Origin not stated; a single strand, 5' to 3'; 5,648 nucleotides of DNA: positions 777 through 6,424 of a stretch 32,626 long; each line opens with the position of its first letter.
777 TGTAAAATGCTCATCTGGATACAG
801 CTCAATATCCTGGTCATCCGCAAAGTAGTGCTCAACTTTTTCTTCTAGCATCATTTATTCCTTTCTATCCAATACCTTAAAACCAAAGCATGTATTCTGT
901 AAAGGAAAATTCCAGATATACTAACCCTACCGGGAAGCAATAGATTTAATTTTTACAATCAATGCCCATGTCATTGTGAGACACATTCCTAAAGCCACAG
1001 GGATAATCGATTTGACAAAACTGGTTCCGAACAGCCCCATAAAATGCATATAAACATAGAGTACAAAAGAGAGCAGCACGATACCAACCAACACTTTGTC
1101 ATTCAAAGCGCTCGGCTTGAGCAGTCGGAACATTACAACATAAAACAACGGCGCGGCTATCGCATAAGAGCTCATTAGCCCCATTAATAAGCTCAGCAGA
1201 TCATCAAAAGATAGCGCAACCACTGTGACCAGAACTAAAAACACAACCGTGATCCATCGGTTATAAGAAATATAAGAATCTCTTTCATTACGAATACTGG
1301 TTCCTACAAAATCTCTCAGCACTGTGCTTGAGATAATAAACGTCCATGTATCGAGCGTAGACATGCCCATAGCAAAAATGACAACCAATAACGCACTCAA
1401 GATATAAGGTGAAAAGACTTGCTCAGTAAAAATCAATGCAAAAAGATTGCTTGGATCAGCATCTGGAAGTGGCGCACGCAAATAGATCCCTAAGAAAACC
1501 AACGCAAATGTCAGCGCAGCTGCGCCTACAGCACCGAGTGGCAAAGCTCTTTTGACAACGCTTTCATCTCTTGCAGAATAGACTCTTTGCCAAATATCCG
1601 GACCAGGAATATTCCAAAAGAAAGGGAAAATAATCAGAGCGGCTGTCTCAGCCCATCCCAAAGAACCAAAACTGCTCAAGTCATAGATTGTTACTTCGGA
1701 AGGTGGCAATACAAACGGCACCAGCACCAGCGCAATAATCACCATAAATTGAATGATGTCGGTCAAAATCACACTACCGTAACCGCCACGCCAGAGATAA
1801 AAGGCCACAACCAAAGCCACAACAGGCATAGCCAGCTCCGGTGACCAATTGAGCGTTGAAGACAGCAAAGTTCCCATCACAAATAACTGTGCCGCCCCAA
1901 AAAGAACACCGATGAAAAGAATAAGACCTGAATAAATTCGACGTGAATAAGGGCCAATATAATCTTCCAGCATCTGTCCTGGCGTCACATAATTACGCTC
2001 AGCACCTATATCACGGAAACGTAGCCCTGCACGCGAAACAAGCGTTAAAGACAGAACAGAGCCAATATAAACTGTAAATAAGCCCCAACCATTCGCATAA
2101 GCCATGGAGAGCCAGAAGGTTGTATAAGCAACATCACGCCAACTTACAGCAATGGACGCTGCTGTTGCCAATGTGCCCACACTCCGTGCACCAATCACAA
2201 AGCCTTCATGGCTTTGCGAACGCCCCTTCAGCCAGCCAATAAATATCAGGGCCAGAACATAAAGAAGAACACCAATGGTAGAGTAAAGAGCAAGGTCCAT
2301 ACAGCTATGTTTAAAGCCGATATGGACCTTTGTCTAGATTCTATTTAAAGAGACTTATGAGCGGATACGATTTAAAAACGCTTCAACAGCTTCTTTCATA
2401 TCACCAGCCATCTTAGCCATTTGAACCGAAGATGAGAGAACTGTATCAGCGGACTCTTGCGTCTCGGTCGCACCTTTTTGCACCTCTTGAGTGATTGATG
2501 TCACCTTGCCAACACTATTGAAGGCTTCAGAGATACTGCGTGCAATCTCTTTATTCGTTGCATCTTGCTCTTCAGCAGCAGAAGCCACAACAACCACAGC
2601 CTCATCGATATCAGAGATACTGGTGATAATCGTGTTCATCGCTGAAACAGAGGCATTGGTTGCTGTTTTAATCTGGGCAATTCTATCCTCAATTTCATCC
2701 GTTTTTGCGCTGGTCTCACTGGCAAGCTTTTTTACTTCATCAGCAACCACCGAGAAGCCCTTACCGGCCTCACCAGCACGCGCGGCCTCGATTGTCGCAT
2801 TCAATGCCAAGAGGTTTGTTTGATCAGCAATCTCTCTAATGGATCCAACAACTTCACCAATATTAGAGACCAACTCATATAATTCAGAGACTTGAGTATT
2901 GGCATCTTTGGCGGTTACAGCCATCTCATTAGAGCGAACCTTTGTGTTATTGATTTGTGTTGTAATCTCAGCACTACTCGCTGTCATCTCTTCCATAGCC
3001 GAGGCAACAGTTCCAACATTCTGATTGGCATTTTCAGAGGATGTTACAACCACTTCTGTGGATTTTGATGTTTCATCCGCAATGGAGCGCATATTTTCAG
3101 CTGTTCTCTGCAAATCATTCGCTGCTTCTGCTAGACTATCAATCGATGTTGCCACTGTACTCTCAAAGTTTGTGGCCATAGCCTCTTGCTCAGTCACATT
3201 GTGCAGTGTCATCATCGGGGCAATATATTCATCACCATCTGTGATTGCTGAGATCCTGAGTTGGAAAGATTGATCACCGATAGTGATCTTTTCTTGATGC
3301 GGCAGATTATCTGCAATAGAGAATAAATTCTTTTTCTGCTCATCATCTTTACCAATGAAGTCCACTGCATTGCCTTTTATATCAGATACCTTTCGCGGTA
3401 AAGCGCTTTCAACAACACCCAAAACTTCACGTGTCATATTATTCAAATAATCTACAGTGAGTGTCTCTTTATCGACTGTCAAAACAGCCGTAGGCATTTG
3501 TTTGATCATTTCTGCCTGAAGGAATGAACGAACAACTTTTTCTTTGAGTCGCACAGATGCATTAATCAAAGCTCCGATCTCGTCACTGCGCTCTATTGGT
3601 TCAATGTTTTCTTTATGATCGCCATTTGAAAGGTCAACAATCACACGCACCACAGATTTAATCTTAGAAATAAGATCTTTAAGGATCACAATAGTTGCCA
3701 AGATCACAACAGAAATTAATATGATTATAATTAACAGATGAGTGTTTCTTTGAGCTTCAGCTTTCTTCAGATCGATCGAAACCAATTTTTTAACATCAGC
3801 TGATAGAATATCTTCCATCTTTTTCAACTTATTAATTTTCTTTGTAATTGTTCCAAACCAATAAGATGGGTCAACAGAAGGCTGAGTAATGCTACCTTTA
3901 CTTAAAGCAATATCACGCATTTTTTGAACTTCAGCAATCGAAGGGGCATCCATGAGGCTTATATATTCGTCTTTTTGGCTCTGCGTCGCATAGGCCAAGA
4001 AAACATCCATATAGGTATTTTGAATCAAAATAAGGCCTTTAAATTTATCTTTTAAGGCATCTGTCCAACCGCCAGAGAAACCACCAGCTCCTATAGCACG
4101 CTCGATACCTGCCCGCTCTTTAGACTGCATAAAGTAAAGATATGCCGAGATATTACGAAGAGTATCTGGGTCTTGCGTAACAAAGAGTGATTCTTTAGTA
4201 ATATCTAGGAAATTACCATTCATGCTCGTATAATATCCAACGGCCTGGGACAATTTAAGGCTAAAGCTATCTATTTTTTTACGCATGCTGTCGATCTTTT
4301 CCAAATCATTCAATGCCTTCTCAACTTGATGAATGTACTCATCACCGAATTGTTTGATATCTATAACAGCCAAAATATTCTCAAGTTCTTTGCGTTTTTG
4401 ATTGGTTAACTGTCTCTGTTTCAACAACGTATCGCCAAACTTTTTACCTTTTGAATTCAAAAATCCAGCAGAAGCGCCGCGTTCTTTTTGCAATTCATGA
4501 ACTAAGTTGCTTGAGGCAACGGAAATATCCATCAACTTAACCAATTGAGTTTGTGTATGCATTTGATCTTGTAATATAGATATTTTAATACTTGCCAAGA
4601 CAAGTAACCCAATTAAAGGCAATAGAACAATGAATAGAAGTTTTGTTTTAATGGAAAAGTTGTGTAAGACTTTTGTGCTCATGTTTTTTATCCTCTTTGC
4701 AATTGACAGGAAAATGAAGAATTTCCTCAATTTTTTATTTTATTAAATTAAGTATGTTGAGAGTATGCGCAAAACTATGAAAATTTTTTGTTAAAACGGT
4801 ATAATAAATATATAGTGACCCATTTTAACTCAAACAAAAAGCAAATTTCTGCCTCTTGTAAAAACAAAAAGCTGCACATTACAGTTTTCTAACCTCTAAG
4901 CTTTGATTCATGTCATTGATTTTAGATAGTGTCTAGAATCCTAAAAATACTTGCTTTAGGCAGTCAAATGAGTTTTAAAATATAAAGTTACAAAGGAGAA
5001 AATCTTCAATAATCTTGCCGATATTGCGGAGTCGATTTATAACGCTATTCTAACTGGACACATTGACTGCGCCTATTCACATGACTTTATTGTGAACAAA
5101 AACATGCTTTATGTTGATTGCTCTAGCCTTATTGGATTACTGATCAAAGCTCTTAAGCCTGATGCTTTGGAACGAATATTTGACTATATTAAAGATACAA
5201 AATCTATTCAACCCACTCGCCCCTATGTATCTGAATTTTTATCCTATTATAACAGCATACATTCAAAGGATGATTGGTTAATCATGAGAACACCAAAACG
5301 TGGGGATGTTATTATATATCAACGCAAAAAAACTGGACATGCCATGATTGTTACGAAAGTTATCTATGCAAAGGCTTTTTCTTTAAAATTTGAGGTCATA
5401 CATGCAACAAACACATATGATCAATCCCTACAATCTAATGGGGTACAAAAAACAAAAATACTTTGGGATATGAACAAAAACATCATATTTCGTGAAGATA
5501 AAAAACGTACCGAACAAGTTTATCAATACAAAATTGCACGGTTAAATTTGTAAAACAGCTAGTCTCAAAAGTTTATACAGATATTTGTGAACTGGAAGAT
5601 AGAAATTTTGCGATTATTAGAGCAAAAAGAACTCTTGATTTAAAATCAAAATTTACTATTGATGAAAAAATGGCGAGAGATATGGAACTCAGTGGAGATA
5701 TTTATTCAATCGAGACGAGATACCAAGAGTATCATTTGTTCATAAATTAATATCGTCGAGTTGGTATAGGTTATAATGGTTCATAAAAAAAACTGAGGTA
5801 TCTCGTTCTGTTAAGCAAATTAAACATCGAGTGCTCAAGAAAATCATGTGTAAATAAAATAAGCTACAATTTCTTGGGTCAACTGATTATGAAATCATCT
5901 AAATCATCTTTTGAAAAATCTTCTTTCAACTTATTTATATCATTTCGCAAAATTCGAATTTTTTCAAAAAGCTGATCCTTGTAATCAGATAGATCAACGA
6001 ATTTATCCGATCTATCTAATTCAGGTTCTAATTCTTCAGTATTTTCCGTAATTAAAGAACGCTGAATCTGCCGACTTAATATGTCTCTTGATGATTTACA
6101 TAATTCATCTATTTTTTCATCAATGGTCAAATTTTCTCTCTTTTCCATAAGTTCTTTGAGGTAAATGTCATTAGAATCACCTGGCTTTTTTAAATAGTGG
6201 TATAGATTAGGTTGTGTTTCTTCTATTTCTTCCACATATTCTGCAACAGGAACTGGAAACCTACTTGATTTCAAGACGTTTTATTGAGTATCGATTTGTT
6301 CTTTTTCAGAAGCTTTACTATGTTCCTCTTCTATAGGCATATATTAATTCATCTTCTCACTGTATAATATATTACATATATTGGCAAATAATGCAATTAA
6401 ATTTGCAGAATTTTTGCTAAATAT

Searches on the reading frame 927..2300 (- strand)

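Call 10: search_protein_families(library=pfam, proteins=[window:927-2300:-], max_evalue=0.001)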
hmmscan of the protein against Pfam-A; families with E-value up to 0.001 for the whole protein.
window:927-2300:- (457 aa): 1 family
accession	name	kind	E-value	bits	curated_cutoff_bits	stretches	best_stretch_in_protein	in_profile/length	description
PF00474.23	SSF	-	4.9e-10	39.3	22.8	2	34-193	1-159/406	Sodium:solute symporter family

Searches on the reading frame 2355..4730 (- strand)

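Call 10: search_protein_families(library=pfam, proteins=[window:2355-4730:-], max_evalue=0.001)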
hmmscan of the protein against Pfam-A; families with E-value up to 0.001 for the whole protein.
window:2355-4730:- (791 aa): 3 families
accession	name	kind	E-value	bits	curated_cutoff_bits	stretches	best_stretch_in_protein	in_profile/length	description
PF08376.15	NIT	-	2.5e-58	198.7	24.9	1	75-313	1-238/239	Nitrate and nitrite sensing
PF00015.26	MCPsignal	-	5.6e-29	101.6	34.6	1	609-763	20-167/172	Methyl-accepting chemotaxis protein (MCP) signalling domain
PF10473.14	CENP-F_leu_zip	-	3.1e-05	24.5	34.5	1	536-626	18-108/140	Leucine-rich repeats of kinetochore protein Cenp-F/LEK1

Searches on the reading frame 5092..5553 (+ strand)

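Call 58: search_protein_families(library=pfam, proteins=[window:5092-5553:+], max_evalue=0.01)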
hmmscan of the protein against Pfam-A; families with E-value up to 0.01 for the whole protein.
window:5092-5553:+ (153 aa): 1 family
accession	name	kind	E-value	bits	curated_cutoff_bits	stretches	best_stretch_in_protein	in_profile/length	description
PF05257.22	CHAP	-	0.0021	19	26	1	62-90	39-69/81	CHAP domain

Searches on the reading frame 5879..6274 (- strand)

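Call 58: search_protein_families(library=pfam, proteins=[window:5879-6274:-], max_evalue=0.01)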
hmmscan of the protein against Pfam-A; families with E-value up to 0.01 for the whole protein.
window:5879-6274:- (131 aa): 1 family
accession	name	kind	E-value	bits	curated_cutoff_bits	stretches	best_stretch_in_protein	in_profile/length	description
PF12883.13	DUF3828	-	0.0046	17.6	26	1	35-112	7-82/125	Protein of unknown function (DUF3828)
